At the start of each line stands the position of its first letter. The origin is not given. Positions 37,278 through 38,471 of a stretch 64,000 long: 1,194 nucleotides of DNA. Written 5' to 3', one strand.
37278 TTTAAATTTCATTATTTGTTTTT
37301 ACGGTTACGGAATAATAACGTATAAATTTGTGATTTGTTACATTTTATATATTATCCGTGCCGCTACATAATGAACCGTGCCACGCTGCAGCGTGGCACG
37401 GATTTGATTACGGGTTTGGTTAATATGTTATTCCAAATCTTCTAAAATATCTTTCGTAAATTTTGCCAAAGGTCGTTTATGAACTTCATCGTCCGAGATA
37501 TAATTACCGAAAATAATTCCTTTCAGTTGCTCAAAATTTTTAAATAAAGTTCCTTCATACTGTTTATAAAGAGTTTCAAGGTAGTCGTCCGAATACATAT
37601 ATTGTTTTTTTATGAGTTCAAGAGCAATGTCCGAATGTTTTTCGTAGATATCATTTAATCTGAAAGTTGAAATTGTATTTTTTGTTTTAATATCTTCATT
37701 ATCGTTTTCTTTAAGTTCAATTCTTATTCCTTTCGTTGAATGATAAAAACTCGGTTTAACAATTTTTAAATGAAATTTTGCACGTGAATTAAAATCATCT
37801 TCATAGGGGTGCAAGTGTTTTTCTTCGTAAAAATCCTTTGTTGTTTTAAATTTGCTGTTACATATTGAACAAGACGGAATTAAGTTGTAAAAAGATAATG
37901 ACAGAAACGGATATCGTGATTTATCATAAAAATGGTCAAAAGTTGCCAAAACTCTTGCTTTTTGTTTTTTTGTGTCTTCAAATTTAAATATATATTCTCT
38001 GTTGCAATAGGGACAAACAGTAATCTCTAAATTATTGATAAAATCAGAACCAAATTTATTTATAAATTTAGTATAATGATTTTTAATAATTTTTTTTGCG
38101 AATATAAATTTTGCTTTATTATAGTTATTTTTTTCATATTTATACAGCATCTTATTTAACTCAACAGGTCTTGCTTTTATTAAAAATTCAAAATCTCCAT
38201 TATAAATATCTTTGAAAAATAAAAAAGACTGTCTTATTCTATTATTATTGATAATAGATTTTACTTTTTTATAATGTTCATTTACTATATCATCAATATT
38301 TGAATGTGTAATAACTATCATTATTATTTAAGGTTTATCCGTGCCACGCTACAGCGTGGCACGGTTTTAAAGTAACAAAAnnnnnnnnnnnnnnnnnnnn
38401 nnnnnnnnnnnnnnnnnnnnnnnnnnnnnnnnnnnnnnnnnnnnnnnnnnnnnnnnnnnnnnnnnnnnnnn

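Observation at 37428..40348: AT-rich two-gene ATPase + HNH nuclease cassette (Septu/PtuAB-like candidate defence module with atypical features)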

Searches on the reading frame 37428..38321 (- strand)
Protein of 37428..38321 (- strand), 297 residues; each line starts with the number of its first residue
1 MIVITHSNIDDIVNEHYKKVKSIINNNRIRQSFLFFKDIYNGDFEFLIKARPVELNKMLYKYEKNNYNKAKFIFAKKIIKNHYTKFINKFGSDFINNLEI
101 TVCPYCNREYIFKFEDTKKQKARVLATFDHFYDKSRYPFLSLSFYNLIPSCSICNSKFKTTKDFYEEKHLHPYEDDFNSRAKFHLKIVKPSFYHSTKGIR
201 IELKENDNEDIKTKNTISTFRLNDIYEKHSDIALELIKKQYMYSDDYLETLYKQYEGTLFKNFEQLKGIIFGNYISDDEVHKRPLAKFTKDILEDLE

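Call 3: search_protein_families(library=pfam, proteins=[window:37428-38321:-], max_evalue=1)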
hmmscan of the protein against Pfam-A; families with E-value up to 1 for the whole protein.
window:37428-38321:- (297 aa): 5 families
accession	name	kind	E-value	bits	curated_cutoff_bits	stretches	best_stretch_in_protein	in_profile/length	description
PF01844.29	HNH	-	4.4e-05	24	21.4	1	124-157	12-43/47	HNH endonuclease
PF14279.12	HNH_5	-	0.016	15.6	27.5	0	145-168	30-53/56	HNH endonuclease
PF20728.2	Nairovirus_NSm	-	0.14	12.7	27.4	1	76-119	27-68/115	Nairovirus NSm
PF14616.11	Rua1_C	-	0.17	12.6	27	0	89-132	81-119/122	Transcription regulator Rua1, C-terminal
PF08271.17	Zn_Ribbon_TF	-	0.99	9.4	29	0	102-114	2-12/43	TFIIB zinc-binding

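Call 4: search_protein_families(library=padloc, proteins=[window:37428-38321:-], max_evalue=1)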
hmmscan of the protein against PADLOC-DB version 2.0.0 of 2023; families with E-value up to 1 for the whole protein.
window:37428-38321:- (297 aa): 38 families (the best 25 are shown)
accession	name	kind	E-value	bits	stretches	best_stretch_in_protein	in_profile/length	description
PDLC04743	PDC-M62B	-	5.3e-70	234.6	1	15-297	25-324/328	-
PDLC04741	PDC-M62B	-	2.4e-50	170.1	1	56-296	135-396/401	-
PDLC04742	PDC-M62B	-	1.6e-43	147.4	1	16-295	29-330/337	-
PDLC04740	PDC-M62B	-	1.5e-35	121.3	1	54-292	129-375/387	-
PDLC04248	PDC-M01B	-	3.1e-16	58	1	123-239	43-160/216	-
PDLC04264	PDC-M01B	-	4.1e-15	54.3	1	123-241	109-228/282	-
PDLC04247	PDC-M01B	-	1.7e-14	52.3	1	5-278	7-273/286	-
PDLC04253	PDC-M01B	-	2.3e-12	44.9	1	126-245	117-237/366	-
PDLC04259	PDC-M01B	-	6.1e-12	44.1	1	8-240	10-221/277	-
PDLC04270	PDC-M01B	-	1.2e-11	42.6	1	100-212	95-193/280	-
PDLC04255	PDC-M01B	-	2.6e-11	41.7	1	125-176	118-170/285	-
PDLC04268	PDC-M01B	-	1.7e-10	38.7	1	127-228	98-195/275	-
PDLC04251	PDC-M01B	-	5.3e-10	37.1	1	77-241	73-226/279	-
PDLC04256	PDC-M01B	-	6.5e-10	37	1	125-185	117-180/285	-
PDLC04252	PDC-M01B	-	7.5e-10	36.4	1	126-265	107-247/294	-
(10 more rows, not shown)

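Call 5: search_protein_families(library=ncbifam, proteins=[window:37428-38321:-], max_evalue=1)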
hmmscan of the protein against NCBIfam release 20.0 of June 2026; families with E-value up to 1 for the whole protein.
window:37428-38321:- (297 aa): 4 families
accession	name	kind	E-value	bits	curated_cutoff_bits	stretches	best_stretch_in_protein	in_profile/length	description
TIGR02646.1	TIGR02646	subfamily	8.8e-06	25.8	52.15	1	100-224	24-137/144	retron system putative HNH endonuclease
NF041761.1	PtuB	equivalog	0.0019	18.1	150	1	101-224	46-162/218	retron Ec78 anti-phage system effector HNH endonuclease PtuB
NF047912.1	ECs_2282_CxxC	subfamily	0.072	13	37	0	85-120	12-45/60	ECs_2282 family putative zinc-binding protein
NF040563.1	guided_IscB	equivalog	0.079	12.1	175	0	74-113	200-238/314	RNA-guided endonuclease IscB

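Call 13: find_homologous_proteins(query=window:37428-38321:-)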
Query window:37428-38321:- (297 aa): 778 proteins with E <= 0.001 among 1756 candidates; the best 120 are listed.
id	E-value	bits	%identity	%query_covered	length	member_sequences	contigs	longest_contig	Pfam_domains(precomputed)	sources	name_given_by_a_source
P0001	1.5e-192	656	100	100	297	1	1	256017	-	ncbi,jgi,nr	ncbi:MAG: hypothetical protein GXO80_00140 [Chlorobi bacterium]|nr:hypothetical protein [Chlorobiota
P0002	1.2e-115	404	65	100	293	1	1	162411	-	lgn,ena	-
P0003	7.7e-115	401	63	100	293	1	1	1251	-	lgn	-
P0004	1.2e-112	394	62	100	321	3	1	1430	-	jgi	-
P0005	2.5e-112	393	64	100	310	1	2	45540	-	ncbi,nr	ncbi:MAG: hypothetical protein L3J56_03700 [Bacteroidales bacterium]|nr:hypothetical protein [Bacter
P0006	1.5e-103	364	60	100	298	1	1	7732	-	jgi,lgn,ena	-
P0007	3.8e-83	297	49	100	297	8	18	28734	-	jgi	jgi:hypothetical protein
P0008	1.6e-81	292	49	100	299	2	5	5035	-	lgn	-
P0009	1.6e-81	292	49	100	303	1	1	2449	-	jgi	-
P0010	3.5e-81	291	48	100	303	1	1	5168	-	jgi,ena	-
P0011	1.3e-80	289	47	100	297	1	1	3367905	-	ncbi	ncbi:hypothetical protein ACMC56_14370 [Campylobacterota bacterium DY0563]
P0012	2.0e-79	285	49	100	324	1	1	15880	-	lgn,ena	-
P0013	6.4e-79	283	47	100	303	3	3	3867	-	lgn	-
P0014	3.0e-78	281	46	100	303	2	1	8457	-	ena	-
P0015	1.4e-77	279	47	100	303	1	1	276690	-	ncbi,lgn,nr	ncbi:MAG: hypothetical protein PHU40_01815 [Sulfurimonas sp.]|nr:hypothetical protein [Sulfurimonas 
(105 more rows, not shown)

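Call 16: search_solved_structures(query=A1, max_evalue=1, show_alignments=2)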
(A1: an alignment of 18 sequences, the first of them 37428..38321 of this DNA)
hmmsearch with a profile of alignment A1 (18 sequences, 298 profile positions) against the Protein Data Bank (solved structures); distinct sequences matched with E-value up to 1: 1.
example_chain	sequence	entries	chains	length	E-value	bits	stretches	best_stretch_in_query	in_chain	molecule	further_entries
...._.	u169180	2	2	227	0.024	17.5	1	91-151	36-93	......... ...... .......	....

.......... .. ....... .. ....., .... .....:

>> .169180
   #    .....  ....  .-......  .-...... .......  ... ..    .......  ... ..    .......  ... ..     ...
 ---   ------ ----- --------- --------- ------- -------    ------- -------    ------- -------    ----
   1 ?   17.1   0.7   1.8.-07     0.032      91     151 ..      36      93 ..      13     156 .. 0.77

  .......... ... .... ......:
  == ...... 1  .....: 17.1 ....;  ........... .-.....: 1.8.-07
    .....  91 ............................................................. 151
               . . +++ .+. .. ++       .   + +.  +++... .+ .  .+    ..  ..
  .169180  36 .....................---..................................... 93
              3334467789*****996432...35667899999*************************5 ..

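Call 18: find_related_loci(query=A1, collection=genome_contigs, flank=7000)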
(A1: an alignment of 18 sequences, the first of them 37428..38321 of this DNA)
Query A1 (297 aa) in genome_contigs; peptide patterns used: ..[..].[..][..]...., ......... (x = any residue, [..] = any of these).
223 stretches matched a pattern; 160 encode a relative of the query (tblastn E <= 1e-3); the best 80 are kept; 80 distinct loci.
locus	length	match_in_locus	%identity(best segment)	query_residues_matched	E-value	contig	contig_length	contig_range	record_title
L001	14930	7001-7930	64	1-297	1e-117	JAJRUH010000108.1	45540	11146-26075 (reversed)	MAG: Bacteroidetes bacterium isolate Dive96_bin10.164 k141_3338526, whole genome shotgun sequence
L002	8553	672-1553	49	2-297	1e-85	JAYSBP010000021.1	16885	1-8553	MAG: Campylobacterales bacterium isolate XM6_XAHMGE1bin.24 NODE_1901_length_16885_cov_2.680153, whole genome shotgun seq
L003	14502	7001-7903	46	1-297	2e-84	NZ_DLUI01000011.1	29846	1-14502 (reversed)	MAG: Sulfuricurvum kujiense isolate UBA12443 contig_2161, whole genome shotgun sequence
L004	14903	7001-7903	47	1-297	1e-83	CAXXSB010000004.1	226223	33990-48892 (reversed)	MAG: Sulfurimonadaceae bacterium isolate 9b364b69-d344-45b3-aabe-164544d75914 genome assembly, contig: contig_4, whole g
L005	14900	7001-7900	47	1-296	3e-84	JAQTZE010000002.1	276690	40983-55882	MAG: Sulfurimonas sp. isolate STC_53 NODE_68_length_276690_cov_6.548754_Sandtown_C, whole genome shotgun sequence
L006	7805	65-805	50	40-296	7e-76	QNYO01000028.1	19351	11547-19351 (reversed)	MAG: Hydrogenimonas sp. isolate MAG 80 Ga0232646_1000597, whole genome shotgun sequence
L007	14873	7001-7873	46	1-297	9e-75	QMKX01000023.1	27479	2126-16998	MAG: Epsilonproteobacteria bacterium isolate B24_G6 B24_Guay6_scaffold_00489, whole genome shotgun sequence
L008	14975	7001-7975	44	1-296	4e-73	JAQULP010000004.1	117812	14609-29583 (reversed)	MAG: Sulfuricurvum sp. isolate STD1_133 NODE_318_length_117812_cov_5.368220_Sandtown_D1, whole genome shotgun sequence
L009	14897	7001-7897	45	1-297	8e-72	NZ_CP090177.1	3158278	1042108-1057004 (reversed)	Arcobacter iocasae strain KX21116 chromosome, complete genome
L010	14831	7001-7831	41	1-297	2e-66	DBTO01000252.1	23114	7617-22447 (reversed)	MAG TPA_asm: Sulfurospirillum sp. UBA1314 UBA1314_contig_11350, whole genome shotgun sequence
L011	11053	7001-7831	41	1-297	4e-66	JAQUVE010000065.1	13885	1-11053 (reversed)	MAG: Sulfurospirillaceae bacterium isolate STD2_16 NODE_16729_length_13885_cov_3.200029_Sandtown_D2, whole genome shotgu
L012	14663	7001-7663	49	72-297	6e-65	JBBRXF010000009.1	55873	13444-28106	MAG: Campylobacterales bacterium isolate La4_metabat2.174 La4_metabat2.174_K_1582377_L_55873_cov_13.0000, whole genome s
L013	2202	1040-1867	42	1-297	1e-65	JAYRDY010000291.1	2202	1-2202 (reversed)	MAG: Cloacibacterium sp. isolate SH_SHASGE2bin.15 NODE_13837_length_2202_cov_1.196145, whole genome shotgun sequence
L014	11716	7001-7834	41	1-297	3e-64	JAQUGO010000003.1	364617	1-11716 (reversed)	MAG: Sulfurospirillaceae bacterium isolate STCSWMC_226 NODE_14_length_364617_cov_167.828761_ST_CSWMC, whole genome shotg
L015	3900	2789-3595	42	1-292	8e-64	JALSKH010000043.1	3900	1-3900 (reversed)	MAG: Campylobacteraceae bacterium isolate 355-202_maxbin2_scaf2bin.066 355-202_scaffold_14593_c1, whole genome shotgun s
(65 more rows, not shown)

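Call 27: predict_structure(alignment_id=A1)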
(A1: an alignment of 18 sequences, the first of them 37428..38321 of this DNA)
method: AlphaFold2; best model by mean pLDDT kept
length: 297 residues; sequences in the alignment: 18
mean_pLDDT: 77.9   pTM: 0.77
mean pLDDT of the five models: 77.9, 69.1, 67.9, 57.6, 57.2
residues with pLDDT >= 90: 44; 70-90: 188; 50-70: 60; < 50: 5
segments of 3 or more residues with pLDDT < 50: 274-276
pLDDT, mean of each block of 10 residues (from residue 1): 85 92 66 60 81 89 72 74 84 80 74 65 68 84 88 60 83 89 83 74 92 89 81 82 80 81 77 53 69 83
secondary structure, 60 per line:
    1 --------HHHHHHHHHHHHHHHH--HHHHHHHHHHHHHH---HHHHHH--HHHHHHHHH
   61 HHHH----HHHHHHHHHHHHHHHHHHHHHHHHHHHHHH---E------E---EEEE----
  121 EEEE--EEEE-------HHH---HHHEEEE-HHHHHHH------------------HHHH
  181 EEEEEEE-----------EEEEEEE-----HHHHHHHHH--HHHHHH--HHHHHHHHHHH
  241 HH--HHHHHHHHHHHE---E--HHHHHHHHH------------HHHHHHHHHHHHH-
elements in order: H9-24 H27-40 H44-49 H52-64 H69-98 E113-116 E121-124 E127-130 E147-150 H152-158 H177-180 E181-187 E199-205 H211-219 H222-227 H230-242 H245-255 H263-271 H284-296

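Call 32: fold_search(model_id=the predicted structure, library=pdb)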
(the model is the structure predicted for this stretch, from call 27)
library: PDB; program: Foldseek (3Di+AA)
matches with E <= 10: 26; with E <= 0.001: 0
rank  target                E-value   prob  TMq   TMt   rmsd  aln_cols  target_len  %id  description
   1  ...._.                1.8e-02  0.97  0.36  0.45   8.6       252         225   16  Structure of the retron IA complex with HNH nuclease in the "down" orientation (released 2025-04-23)
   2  9u9y_H                2.8e-02  0.99  0.32  0.44   5.7       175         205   18  Cryo-EM structure of retron Ec78 effector complex (released 2025-12-10)
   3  8eea_G                4.6e-02  0.94  0.38  0.46   7.8       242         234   15  Structure of E.coli Septu (PtuAB) complex (released 2023-12-27)
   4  9nnh_K                7.0e-02  0.95  0.35  0.47   7.1       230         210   16  Cryo-EM structure of the Retron Ec78 complex, PtuA:PtuB:RT (4:2:2) (released 2025-10-08)
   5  9nnb_J                8.2e-02  0.97  0.38  0.50   5.9       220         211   16  Cryo-EM structure of the Retron Ec78 complex, PtuA:PtuB:RT (4:2:1) (released 2025-10-08)
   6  9l7p_H                9.1e-02  0.90  0.30  0.39   5.5       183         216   17  Cryo-EM structure of retron Ec78 system complex (released 2025-12-10)
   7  6ghc_A                1.2e+00  0.14  0.16  0.17  15.0       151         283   10  Modification dependent EcoKMcrA restriction endonuclease (released 2018-08-08)
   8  1kb9_A                1.3e+00  0.03  0.12  0.09  23.1       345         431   14  YEAST CYTOCHROME BC1 COMPLEX (released 2002-09-18)
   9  7akz_A                2.2e+00  0.01  0.07  0.05  35.4       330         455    9  Deciphering the role of the channel constrictions in the opening mechanism of MexAB-OprM efflux pump from Pseudomonas  (released 2022-04-13)
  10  1ezv_A                2.4e+00  0.01  0.12  0.09  23.1       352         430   13  STRUCTURE OF THE YEAST CYTOCHROME BC1 COMPLEX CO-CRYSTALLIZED WITH AN ANTIBODY FV-FRAGMENT (released 2001-05-16)
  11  3pim_C                3.0e+00  0.05  0.11  0.17  15.6       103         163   17  Crystal structure of Mxr1 from Saccharomyces cerevisiae in unusual oxidized form (released 2011-02-23)
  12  2zxx_F                5.1e+00  0.04  0.09  0.13  13.1        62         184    8  Crystal structure of Cdt1/geminin complex (released 2009-02-17)
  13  3pim_B                5.1e+00  0.03  0.11  0.17  15.1       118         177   15  Crystal structure of Mxr1 from Saccharomyces cerevisiae in unusual oxidized form (released 2011-02-23)
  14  3pim_A                6.3e+00  0.03  0.11  0.18  15.1       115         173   16  Crystal structure of Mxr1 from Saccharomyces cerevisiae in unusual oxidized form (released 2011-02-23)
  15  4rnd_A                6.7e+00  0.02  0.13  0.18  11.4       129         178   14  Crystal Structure of the subunit DF-assembly of the eukaryotic V-ATPase. (released 2014-12-10)
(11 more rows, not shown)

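Call 49: search_dna_similar(query=window:37428-38321:-, collection=plasmids, mode=protein, max_rows=25, max_evalue=0.00001)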
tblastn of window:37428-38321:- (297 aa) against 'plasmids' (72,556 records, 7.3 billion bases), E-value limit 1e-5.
Records with a match: 58; places in all: 61; records where one place covers at least 80% of the query: 0.
Best place of each record, by identity: <60% 58.
By first word of the organism name: Bacillus 20; Klebsiella 8; Enterobacter 6; Pantoea 5; Streptomyces 2; Bernardetia 1; Haliscomenobacter 1; Segatella 1; Priestia 1; Exiguobacterium 1; and 12 more.
By predicted mobility (MOB-suite, as given by PLSDB): non-mobilizable 44; conjugative 12; mobilizable 2.
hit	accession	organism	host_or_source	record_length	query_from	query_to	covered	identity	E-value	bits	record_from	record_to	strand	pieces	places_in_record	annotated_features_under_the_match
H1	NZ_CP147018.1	Bernardetia sp. Wsw4-3y2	Red alga,Red algae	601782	88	296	70%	41.2%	2e-45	171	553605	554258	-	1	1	hypothetical protein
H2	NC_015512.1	Haliscomenobacter hydrossis DSM 1100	activated sludge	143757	97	294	67%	39.6%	8e-40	154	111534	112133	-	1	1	hypothetical protein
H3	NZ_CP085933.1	Segatella copri DSM 18205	-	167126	83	296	72%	35.0%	2e-28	122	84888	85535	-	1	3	hypothetical protein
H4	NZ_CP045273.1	Priestia megaterium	pure culture,Paper surface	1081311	91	296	69%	35.8%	7e-34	137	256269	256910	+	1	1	none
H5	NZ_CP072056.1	Bacillus mycoides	cell culture,soil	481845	94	297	69%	35.7%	2e-35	142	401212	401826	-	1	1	hypothetical protein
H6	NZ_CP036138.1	Bacillus mycoides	cell culture,soil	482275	94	297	69%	35.7%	2e-35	142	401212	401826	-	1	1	hypothetical protein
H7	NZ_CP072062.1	Bacillus mycoides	cell culture,soil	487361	94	297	69%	35.7%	3e-35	141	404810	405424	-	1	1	hypothetical protein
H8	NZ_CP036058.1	Bacillus mycoides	cell culture,soil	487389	94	297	69%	35.7%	3e-35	141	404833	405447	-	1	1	hypothetical protein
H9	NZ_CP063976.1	Bacillus cereus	Soil in tiger area of zoo,cell culture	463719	94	297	69%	35.5%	8e-37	146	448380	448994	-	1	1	hypothetical protein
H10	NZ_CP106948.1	Bacillus thuringiensis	BGSC database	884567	94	297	69%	35.5%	8e-37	146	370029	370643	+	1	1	hypothetical protein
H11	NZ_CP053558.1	Exiguobacterium sp. Helios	-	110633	100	292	65%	36.8%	1e-29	125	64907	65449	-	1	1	hypothetical protein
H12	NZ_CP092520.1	Cetobacterium somerae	Danio rerio,tissue sample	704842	98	295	67%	35.4%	1e-21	102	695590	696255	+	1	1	hypothetical protein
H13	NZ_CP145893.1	Paenibacillus amylolyticus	whole organism,soil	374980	94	293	67%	34.8%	7e-29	123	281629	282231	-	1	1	hypothetical protein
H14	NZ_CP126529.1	Bacillus toyonensis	bacterial isolate,semidesertic area ...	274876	98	296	67%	35.0%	1e-29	125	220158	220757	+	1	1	hypothetical protein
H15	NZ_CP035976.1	Bacillus mycoides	cell culture,soil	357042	99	293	66%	35.3%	2e-24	110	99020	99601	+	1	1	hypothetical protein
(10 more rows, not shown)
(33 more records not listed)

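Call 50: search_dna_similar(query=window:37428-38321:-, collection=phages, mode=protein, max_rows=15, max_evalue=0.00001)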
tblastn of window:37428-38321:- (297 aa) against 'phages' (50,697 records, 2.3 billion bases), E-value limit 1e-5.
Records with a match: 1; places in all: 1; records where one place covers at least 80% of the query: 0.
Best place of each record, by identity: <60% 1.
By first word of the organism name: Bacteriophage 1.
By host as written in the record: - 1.
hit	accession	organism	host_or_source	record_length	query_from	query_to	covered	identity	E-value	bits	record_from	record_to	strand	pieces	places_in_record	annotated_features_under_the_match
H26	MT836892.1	Bacteriophage sp.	human fecal samples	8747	98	272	59%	29.0%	2e-10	67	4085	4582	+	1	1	record has no annotation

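Call 51: get_annotated_region(hit=H10, flank=5000)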
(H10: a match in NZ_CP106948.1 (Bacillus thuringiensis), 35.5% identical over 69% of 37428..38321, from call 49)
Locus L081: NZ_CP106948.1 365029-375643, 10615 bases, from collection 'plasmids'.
description: Bacillus thuringiensis strain 4F5 plasmid p_4F5-1, complete sequence
organism: Bacillus thuringiensis (NCBI taxid 1428)
taxonomy: Bacteria; Bacillota; Bacilli; Bacillales; Bacillaceae; Bacillus; Bacillus thuringiensis
host: -; source: BGSC database; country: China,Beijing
typing (MOB-suite, as given by PLSDB): non-mobilizable; replicon rep_cluster_125,rep_cluster_1721; mating-pair formation MPF_T
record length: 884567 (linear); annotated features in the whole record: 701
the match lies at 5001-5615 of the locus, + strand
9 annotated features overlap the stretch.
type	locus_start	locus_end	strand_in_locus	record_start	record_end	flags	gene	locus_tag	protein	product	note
CDS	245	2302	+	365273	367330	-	-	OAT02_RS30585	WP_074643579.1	DUF4435 domain-containing protein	-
CDS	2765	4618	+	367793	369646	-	-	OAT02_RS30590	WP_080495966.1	AAA family ATPase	-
CDS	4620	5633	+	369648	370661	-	-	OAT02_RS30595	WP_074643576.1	hypothetical protein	-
CDS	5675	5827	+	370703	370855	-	-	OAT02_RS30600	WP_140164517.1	hypothetical protein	-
CDS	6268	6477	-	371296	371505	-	-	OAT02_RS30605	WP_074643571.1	hypothetical protein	-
CDS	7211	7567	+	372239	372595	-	-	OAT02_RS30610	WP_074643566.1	hypothetical protein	-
CDS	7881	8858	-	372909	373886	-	-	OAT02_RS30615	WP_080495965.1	hypothetical protein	-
CDS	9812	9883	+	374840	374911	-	-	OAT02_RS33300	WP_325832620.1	hypothetical protein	-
CDS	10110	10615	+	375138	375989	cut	-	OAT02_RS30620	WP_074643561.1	hypothetical protein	-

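Call 52: get_annotated_region(hit=H1, flank=5000)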
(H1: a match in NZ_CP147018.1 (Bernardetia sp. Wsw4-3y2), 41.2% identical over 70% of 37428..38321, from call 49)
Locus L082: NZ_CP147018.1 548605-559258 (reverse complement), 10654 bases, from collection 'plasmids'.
description: Bernardetia sp. Wsw4-3y2 plasmid plasmd1, complete sequence
organism: Bernardetia sp. Wsw4-3y2 (NCBI taxid 3127471)
taxonomy: Bacteria; Bacteroidota; Cytophagia; Cytophagales; Bernardetiaceae; Bernardetia; Bernardetia sp. Wsw4-3y2
host: -; source: Red alga,Red algae; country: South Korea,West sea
typing (MOB-suite, as given by PLSDB): non-mobilizable
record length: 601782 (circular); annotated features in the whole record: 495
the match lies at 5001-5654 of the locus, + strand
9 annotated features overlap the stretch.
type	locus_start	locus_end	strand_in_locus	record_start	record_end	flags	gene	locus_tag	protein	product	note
CDS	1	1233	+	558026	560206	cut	-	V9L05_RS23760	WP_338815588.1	TonB-dependent receptor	GO:0015891 - siderophore transport [Evidence IEA]; GO:0055085 - transmembrane transport [Evidence IEA]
CDS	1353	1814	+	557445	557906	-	-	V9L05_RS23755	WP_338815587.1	DoxX family protein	-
CDS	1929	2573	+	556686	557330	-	-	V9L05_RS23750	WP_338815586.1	HmuY family protein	-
CDS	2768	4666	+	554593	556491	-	-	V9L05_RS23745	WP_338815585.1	AAA family ATPase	-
CDS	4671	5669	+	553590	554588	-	-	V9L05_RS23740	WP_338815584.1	hypothetical protein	-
CDS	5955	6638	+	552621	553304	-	-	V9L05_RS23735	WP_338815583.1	TetR/AcrR family transcriptional regulator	GO:0006355 - regulation of DNA-templated transcription [Evidence IEA]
CDS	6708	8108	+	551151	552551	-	-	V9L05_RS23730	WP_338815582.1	TolC family protein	GO:0055085 - transmembrane transport [Evidence IEA]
CDS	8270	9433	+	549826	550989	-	-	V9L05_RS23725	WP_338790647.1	efflux RND transporter periplasmic adaptor subunit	GO:0006810 - transport [Evidence IEA]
CDS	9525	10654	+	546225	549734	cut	-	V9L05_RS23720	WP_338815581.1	efflux RND transporter permease subunit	-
